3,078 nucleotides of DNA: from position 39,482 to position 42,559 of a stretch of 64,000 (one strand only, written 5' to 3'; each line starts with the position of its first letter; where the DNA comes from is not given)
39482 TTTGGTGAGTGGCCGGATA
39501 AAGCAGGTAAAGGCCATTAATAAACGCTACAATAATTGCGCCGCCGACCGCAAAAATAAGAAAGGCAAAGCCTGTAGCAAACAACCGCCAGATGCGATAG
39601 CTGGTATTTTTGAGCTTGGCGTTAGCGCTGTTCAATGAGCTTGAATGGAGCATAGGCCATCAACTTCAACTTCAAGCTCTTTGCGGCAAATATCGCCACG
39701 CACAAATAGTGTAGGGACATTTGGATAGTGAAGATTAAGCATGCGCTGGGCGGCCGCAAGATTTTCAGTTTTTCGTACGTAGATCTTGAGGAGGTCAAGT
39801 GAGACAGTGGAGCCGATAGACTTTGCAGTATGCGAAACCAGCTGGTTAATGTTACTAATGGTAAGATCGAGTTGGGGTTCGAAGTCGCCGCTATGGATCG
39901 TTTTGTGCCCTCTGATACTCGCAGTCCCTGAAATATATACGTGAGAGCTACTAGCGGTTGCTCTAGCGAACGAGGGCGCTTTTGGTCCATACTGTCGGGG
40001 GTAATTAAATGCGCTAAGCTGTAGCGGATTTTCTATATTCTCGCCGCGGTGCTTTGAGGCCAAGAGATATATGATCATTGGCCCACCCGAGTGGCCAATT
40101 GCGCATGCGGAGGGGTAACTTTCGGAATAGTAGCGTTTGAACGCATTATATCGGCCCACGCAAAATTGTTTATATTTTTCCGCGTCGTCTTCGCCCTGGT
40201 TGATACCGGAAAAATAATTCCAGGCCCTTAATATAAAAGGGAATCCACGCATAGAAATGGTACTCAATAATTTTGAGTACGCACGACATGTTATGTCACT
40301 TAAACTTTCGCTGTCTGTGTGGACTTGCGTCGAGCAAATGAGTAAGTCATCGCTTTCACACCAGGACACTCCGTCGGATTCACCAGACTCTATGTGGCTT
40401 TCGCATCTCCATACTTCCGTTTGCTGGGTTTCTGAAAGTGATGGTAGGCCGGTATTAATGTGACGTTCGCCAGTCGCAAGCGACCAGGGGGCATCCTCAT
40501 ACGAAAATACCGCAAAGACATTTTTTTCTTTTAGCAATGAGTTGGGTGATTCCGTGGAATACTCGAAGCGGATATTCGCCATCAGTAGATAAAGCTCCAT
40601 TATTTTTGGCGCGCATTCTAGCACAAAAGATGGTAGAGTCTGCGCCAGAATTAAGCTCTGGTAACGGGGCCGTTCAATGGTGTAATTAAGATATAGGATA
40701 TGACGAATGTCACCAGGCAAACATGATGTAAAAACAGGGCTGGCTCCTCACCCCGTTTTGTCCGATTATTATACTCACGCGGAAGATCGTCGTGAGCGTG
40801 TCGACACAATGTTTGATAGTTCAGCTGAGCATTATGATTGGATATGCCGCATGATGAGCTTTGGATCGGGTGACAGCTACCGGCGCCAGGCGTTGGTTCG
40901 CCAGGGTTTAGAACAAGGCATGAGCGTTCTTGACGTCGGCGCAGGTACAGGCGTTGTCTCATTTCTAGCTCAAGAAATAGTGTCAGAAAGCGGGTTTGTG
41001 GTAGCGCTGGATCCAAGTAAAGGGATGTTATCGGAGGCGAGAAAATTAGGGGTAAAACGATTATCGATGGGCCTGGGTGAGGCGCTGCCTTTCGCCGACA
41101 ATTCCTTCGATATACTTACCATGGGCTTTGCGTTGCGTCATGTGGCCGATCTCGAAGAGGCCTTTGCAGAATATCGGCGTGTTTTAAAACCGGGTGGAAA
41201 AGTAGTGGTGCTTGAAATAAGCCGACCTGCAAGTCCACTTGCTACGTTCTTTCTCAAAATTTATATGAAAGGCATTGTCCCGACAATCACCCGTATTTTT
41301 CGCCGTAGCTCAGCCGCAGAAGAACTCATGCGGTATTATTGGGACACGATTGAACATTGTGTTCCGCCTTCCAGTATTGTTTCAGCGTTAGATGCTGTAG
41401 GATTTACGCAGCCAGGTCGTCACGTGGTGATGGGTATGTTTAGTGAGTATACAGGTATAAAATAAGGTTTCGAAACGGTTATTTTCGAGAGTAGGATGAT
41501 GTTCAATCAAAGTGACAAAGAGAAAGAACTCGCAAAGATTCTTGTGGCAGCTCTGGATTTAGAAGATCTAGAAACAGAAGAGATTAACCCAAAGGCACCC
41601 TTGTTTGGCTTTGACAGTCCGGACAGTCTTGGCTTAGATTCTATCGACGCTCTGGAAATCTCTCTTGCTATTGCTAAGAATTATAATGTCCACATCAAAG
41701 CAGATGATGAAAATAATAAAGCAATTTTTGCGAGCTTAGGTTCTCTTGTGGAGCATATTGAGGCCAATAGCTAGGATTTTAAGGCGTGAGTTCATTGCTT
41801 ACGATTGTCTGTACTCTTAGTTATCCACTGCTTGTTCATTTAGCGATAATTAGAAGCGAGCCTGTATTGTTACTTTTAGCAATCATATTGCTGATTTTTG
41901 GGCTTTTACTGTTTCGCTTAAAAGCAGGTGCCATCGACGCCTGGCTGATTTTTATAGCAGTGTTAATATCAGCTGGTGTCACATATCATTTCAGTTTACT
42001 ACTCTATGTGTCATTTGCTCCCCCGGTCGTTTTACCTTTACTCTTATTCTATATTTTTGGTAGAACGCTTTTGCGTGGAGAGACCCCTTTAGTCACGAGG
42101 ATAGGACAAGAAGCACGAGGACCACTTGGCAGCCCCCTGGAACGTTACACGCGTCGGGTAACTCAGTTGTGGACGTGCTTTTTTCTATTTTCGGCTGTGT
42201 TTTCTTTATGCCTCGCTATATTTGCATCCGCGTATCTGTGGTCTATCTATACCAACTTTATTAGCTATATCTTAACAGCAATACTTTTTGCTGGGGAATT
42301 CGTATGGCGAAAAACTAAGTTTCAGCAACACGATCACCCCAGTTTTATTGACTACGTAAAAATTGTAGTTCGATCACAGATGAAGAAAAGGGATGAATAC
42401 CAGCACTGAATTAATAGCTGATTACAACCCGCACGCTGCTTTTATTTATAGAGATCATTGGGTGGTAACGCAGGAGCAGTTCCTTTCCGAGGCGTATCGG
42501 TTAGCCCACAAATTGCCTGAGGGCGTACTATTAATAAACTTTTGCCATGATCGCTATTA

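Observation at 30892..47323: ~16.5 kb aryl-polyene / xanthomonadin-family type II PKS-like pigment cluster in two divergent operons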

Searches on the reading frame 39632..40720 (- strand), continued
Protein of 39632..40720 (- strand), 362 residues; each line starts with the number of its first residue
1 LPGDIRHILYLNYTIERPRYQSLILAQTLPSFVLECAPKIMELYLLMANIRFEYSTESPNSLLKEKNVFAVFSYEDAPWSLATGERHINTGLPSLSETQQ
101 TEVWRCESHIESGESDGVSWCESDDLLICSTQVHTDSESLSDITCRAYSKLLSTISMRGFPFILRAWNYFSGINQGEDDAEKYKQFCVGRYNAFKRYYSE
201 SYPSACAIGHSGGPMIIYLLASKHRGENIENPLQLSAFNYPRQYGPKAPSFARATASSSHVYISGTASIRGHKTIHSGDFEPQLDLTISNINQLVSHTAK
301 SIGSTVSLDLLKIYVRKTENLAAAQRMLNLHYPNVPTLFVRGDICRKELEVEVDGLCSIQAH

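Call 43: search_solved_structures(query=window:39632-40582:-, max_evalue=0.001, show_alignments=3)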
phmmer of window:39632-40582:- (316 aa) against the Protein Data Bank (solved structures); distinct sequences matched with E-value up to 0.001: 3.
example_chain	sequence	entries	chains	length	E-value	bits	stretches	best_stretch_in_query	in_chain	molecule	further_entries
5ag3_A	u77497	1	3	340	6.5e-45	157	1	42-310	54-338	PUTATIVE PTERIDINE-DEPENDENT DIOXYGENASE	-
5a3k_A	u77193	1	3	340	1.6e-43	152.4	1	42-310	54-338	PUTATIVE PTERIDINE-DEPENDENT DIOXYGENASE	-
4bps_A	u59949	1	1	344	1.7e-42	149.1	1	50-311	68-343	FKBO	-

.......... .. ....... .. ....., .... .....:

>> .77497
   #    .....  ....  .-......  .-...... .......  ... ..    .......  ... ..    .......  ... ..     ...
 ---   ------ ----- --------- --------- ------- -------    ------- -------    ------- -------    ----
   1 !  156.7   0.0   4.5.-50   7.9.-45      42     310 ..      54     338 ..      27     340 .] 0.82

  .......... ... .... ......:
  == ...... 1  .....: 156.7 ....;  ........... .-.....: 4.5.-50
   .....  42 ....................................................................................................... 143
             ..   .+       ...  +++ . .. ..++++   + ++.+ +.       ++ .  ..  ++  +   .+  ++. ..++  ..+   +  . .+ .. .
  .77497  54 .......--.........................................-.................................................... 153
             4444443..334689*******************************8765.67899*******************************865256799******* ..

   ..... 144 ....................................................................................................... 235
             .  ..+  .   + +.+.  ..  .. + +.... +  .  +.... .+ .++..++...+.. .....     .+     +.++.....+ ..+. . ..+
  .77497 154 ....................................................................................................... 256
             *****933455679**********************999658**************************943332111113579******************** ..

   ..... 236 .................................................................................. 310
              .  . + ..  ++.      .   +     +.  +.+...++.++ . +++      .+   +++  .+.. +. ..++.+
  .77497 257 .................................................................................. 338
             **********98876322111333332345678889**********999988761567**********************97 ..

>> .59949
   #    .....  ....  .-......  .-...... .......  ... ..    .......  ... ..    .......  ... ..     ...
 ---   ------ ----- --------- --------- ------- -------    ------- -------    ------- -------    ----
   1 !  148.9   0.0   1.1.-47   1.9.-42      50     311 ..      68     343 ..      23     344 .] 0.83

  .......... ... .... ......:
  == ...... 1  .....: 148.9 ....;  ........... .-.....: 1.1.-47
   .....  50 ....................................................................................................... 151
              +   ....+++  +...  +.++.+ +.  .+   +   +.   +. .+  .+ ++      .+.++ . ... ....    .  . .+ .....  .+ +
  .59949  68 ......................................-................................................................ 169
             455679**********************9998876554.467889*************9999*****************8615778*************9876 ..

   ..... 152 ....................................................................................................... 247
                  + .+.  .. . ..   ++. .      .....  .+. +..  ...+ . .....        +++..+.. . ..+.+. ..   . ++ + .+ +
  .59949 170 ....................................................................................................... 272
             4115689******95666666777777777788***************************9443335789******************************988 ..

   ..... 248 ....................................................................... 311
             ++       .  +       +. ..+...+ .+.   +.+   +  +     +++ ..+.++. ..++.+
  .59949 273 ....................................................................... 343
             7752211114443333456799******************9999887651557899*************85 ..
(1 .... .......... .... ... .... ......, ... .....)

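Call 62: find_encoding_contigs(protein=P0016, flank=10000, max_places=1)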
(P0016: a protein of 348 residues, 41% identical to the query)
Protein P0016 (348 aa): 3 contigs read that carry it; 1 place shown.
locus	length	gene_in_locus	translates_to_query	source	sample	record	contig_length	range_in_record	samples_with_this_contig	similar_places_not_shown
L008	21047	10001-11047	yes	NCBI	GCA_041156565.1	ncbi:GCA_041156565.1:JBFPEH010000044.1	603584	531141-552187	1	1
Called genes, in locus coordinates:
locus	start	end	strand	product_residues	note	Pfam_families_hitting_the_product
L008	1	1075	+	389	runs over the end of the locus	PF00278:Orn_DAP_Arg_deC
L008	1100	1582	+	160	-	PF03737:RraA-like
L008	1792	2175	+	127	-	PF01124:MAPEG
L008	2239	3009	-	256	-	-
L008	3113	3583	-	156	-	-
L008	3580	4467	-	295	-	PF00892:EamA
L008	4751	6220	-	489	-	PF00657:Lipase_GDSL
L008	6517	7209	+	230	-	PF00072:Response_reg, PF00486:Trans_reg_C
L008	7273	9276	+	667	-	PF00512:HisKA, PF02518:HATPase_c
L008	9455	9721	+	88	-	PF01649:Ribosomal_S20p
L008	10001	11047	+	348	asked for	PF21168:FkbO_Hyg5-like_N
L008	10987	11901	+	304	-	PF01553:Acyltransferase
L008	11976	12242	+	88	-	PF00550:PP-binding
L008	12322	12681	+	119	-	PF22818:ApeI-like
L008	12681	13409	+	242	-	PF00535:Glycos_transf_2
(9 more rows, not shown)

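Call 63: find_encoding_contigs(protein=P0021, flank=10000, max_places=1)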
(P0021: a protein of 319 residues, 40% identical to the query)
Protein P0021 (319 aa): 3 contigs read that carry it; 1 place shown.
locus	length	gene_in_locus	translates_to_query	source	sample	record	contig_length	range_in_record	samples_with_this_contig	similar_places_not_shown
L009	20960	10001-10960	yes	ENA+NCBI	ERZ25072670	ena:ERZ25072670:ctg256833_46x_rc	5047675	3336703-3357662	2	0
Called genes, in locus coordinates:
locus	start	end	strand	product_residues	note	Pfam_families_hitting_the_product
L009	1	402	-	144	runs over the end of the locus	-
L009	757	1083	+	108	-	-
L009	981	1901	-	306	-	PF01557:FAA_hydrolase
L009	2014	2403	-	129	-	PF01850:PIN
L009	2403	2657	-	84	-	PF07704:PSK_trans_fac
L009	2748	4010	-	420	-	PF13336:AcetylCoA_hyd_C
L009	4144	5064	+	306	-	PF00296:Bac_luciferase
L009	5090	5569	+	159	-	PF14588:YjgF_endoribonc, PF01042:Ribonuc_L-PSP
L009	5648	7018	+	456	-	PF03448:MgtE_N, PF00571:CBS, PF01769:MgtE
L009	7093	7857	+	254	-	PF11967:RecO_N, PF02565:RecO_C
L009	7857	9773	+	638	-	PF02518:HATPase_c (weak), PF13589:HATPase_c_3, PF01119:DNA_mis_repair, PF08676:MutL_C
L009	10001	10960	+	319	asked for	PF21168:FkbO_Hyg5-like_N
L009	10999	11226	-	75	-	-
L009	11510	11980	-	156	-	PF13279:4HBT_2, PF03061:4HBT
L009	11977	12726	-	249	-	PF00535:Glycos_transf_2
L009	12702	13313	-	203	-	-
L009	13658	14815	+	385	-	PF00109:ketoacyl-synt, PF02801:Ketoacyl-synt_C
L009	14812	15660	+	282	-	PF13723:Ketoacyl-synt_2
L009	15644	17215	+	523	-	PF01266:DAO, PF01494:FAD_binding_3, PF04820:Trp_halogenase (weak), PF07992:Pyr_redox_2, PF13450:NAD_binding_8 (weak)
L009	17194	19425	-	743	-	-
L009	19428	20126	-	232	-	PF19574:LolA_3 (weak)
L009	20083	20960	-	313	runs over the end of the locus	PF03279:Lip_A_acyltrans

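Call 64: find_encoding_contigs(protein=P0013, flank=10000, max_places=1)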
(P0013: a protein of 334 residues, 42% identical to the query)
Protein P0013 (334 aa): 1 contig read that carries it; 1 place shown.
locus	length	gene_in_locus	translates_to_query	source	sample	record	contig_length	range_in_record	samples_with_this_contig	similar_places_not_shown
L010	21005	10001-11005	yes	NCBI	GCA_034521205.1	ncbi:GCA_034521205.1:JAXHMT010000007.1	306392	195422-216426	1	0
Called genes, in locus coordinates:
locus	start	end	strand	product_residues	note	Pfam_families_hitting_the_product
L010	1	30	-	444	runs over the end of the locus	PF00144:Beta-lactamase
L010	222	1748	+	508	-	PF02310:B12-binding, PF04055:Radical_SAM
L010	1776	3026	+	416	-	PF00890:FAD_binding_2 (faint), PF01266:DAO (faint), PF01494:FAD_binding_3, PF04820:Trp_halogenase, PF05834:Lycopene_cycl (faint), PF12831:FAD_oxidored, PF13450:NAD_binding_8 (weak), PF04820:Trp_halogenase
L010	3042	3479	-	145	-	PF22817:ApeP-like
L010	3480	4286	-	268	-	PF13723:Ketoacyl-synt_2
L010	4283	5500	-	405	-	PF00109:ketoacyl-synt, PF02801:Ketoacyl-synt_C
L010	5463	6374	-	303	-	PF03279:Lip_A_acyltrans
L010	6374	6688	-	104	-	PF22818:ApeI-like, PF07977:FabA (faint)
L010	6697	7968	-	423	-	PF00501:AMP-binding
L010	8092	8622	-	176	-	-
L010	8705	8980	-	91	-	PF00550:PP-binding (faint)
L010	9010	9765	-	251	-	PF01209:Ubie_methyltran, PF13489:Methyltransf_23, PF13847:Methyltransf_31, PF08241:Methyltransf_11, PF08242:Methyltransf_12, PF13649:Methyltransf_25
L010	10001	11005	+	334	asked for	PF21168:FkbO_Hyg5-like_N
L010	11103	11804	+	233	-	PF01553:Acyltransferase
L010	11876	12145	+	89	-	PF00550:PP-binding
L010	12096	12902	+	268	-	PF00535:Glycos_transf_2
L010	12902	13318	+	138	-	PF13279:4HBT_2, PF03061:4HBT (weak)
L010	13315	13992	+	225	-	-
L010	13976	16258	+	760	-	-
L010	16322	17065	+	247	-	PF00106:adh_short, PF08659:KR, PF13561:adh_short_C2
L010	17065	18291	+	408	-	PF00109:ketoacyl-synt, PF00108:Thiolase_N (faint), PF02801:Ketoacyl-synt_C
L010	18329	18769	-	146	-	-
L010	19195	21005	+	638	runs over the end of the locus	PF07995:GSDH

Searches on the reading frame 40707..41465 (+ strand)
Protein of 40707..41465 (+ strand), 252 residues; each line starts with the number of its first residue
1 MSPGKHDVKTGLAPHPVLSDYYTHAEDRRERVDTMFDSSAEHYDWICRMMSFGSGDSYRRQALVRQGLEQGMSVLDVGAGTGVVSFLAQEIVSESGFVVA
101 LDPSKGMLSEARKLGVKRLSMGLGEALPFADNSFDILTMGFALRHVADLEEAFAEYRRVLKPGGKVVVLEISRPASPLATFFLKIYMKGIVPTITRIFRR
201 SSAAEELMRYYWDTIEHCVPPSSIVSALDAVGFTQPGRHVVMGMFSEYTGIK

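Call 4: search_protein_families(library=pfam, proteins=[window:40707-41465:+], max_evalue=0.01)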
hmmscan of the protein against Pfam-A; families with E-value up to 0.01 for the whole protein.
window:40707-41465:+ (252 aa): 10 families
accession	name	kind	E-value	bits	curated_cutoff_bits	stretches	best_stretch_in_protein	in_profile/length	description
PF01209.24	Ubie_methyltran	-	2.7e-36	125.5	20.1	1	29-233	6-213/233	ubiE/COQ5 methyltransferase family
PF08241.18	Methyltransf_11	-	3.9e-21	75.9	21.2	1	75-168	1-95/95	Methyltransferase domain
PF13649.12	Methyltransf_25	-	1.3e-17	64.7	27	1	74-164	1-97/97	Methyltransferase domain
PF13847.12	Methyltransf_31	-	9.8e-17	61.4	27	1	69-172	2-113/145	Methyltransferase domain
PF08242.18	Methyltransf_12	-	6.7e-12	46.4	30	1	75-165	1-97/98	Methyltransferase domain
PF13489.12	Methyltransf_23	-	1.4e-11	44.9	27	1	65-234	15-160/164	Methyltransferase domain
PF01135.25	PCMT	-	6.5e-06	26.5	20.3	1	65-113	70-116/210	Protein-L-isoaspartate(D-aspartate) O-methyltransferase (PCMT)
PF05148.21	Methyltransf_8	-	0.00067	20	27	1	125-181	114-169/219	Hypothetical methyltransferase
PF01728.25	FtsJ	-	0.00094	19.6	24.1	0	62-112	12-62/181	FtsJ-like methyltransferase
PF20922.3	Anamorsin_N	-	0.0053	16.9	27.1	1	129-172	47-91/163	Anamorsin, N-terminal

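Call 6: search_protein_families(library=ncbifam, proteins=[window:40707-41465:+], max_evalue=0.001)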
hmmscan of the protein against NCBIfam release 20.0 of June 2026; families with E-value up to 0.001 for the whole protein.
window:40707-41465:+ (252 aa): 39 families (the best 25 are shown)
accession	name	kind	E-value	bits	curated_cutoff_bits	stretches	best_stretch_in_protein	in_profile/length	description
NF001244.0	PRK00216.1-5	equivalog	4.9e-43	147.1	216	1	26-236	4-218/236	bifunctional demethylmenaquinone methyltransferase/2-methoxy-6-polyprenyl-1,4-benzoquinol methylase UbiE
TIGR01934.1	MenG_MenH_UbiE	subfamily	3.8e-40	137.5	158.35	1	32-242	1-213/223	ubiquinone/menaquinone biosynthesis methyltransferase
NF052510.1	methyltran_MpqE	exception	2.2e-36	125.4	335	1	26-235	2-216/234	methyl-plastoquinone biosynthesis methyltransferase MpqE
NF001241.0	PRK00216.1-2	equivalog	2.4e-36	125.5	327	1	27-235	8-211/231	demethylmenaquinone methyltransferase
NF001243.0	PRK00216.1-4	equivalog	4.9e-32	111.1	235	1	26-203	3-186/237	demethylmenaquinone methyltransferase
TIGR02752.1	MenG_heptapren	equivalog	2.8e-30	105.5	419.85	1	28-201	3-182/231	demethylmenaquinone methyltransferase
NF001240.0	PRK00216.1-1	equivalog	2.9e-30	105.1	378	1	25-216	18-213/251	bifunctional demethylmenaquinone methyltransferase/2-methoxy-6-polyprenyl-1,4-benzoquinol methylase UbiE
NF001242.0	PRK00216.1-3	equivalog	1.2e-29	103.5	351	1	25-235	23-239/258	bifunctional demethylmenaquinone methyltransferase/2-methoxy-6-polyprenyl-1,4-benzoquinol methylase UbiE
NF004452.0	PRK05785.1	equivalog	8.2e-23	81.1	207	1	28-206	7-179/228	hypothetical protein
NF043040.1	corrin_prot_MT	hypoth_equivalog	1.3e-19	70.5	180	1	36-186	8-165/216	corrinoid protein-associated methyltransferase CpaM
NF047649.1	MTase_UXPK_star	exception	8.2e-18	64.4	460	1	68-169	75-182/283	methyltransferase/UXPK-star double selenoprotein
NF045667.1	MTase_DVU1556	equivalog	1.3e-16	60.7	155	1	59-171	11-122/213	DVU_1556 family methyltransferase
NF008823.0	PRK11873.1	subfamily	1.3e-15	57.6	263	1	67-171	74-184/272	arsenite methyltransferase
NF041537.1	ArsM_AhpD_UU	exception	4.5e-15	55.3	510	1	68-169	74-181/345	arsenite methyltransferase/AhpD domain selenoprotein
NF041536.1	ArsM_DUF2284_UU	exception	2.3e-13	49.3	575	1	68-169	74-181/459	arsenite methyltransferase/DUF2284 domain selenoprotein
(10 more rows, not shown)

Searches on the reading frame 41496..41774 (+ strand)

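Call 4: search_protein_families(library=pfam, proteins=[window:41496-41774:+], max_evalue=0.01)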
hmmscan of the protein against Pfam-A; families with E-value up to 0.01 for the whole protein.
window:41496-41774:+ (92 aa): 1 family
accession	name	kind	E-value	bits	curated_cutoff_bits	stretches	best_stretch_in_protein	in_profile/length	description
PF00550.31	PP-binding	-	1.2e-05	25.9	20.8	1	24-71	12-53/67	Phosphopantetheine attachment site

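Call 6: search_protein_families(library=ncbifam, proteins=[window:41496-41774:+], max_evalue=0.001)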
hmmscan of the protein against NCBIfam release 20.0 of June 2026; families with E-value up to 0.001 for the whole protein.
window:41496-41774:+ (92 aa): 8 families
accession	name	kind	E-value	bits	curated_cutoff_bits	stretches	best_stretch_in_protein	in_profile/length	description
NF006617.0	PRK09184.1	subfamily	2.1e-28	98.2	70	1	2-91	8-93/96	phosphopantetheine-binding protein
NF058660.1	cispen_ACP_AmcB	equivalog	2.3e-05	24.5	80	1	9-90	3-77/80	cispentacin biosynthesis acyl carrier protein AmcB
NF002151.0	PRK00982.1-5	equivalog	3.4e-05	23.9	92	1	6-91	2-76/78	acyl carrier protein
NF005480.0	PRK07081.1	equivalog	5.2e-05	23.1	72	1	44-89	30-74/83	acyl carrier protein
TIGR00517.1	acyl_carrier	equivalog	7.1e-05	22.6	70.45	1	44-91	32-76/77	acyl carrier protein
NF003757.0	PRK05350.1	equivalog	0.00037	20.6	65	1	11-71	7-62/83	acyl carrier protein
NF002149.0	PRK00982.1-3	equivalog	0.00062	19.7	106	1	9-75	5-62/78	acyl carrier protein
NF002148.0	PRK00982.1-2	subfamily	0.00064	19.5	71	1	9-89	6-75/79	acyl carrier protein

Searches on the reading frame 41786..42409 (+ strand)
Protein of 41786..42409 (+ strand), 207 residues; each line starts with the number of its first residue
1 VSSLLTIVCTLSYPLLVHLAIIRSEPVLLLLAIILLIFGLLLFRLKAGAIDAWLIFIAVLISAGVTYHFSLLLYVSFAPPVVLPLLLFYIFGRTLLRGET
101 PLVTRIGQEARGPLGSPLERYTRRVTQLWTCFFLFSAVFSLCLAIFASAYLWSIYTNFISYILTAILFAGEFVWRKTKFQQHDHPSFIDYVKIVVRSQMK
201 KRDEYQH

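Call 4: search_protein_families(library=pfam, proteins=[window:41786-42409:+], max_evalue=0.01)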
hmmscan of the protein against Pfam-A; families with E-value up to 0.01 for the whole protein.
window:41786-42409:+ (207 aa): 1 family
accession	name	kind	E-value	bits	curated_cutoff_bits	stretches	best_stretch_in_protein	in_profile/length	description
PF04279.20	IspA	-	0.0063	17.2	28.7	1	29-174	28-168/176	Intracellular septation protein A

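Call 6: search_protein_families(library=ncbifam, proteins=[window:41786-42409:+], max_evalue=0.001)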
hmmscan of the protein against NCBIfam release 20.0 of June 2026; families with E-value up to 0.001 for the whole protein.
window:41786-42409:+ (207 aa): 2 families
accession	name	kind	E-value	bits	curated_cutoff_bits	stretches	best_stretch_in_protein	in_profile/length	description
TIGR00997.1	ispZ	equivalog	2.3e-06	27.9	165.2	1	29-175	29-169/178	septation protein IspZ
NF001327.0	PRK00259.1-5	equivalog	7.6e-06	26.1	327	1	23-179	37-186/197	septation protein A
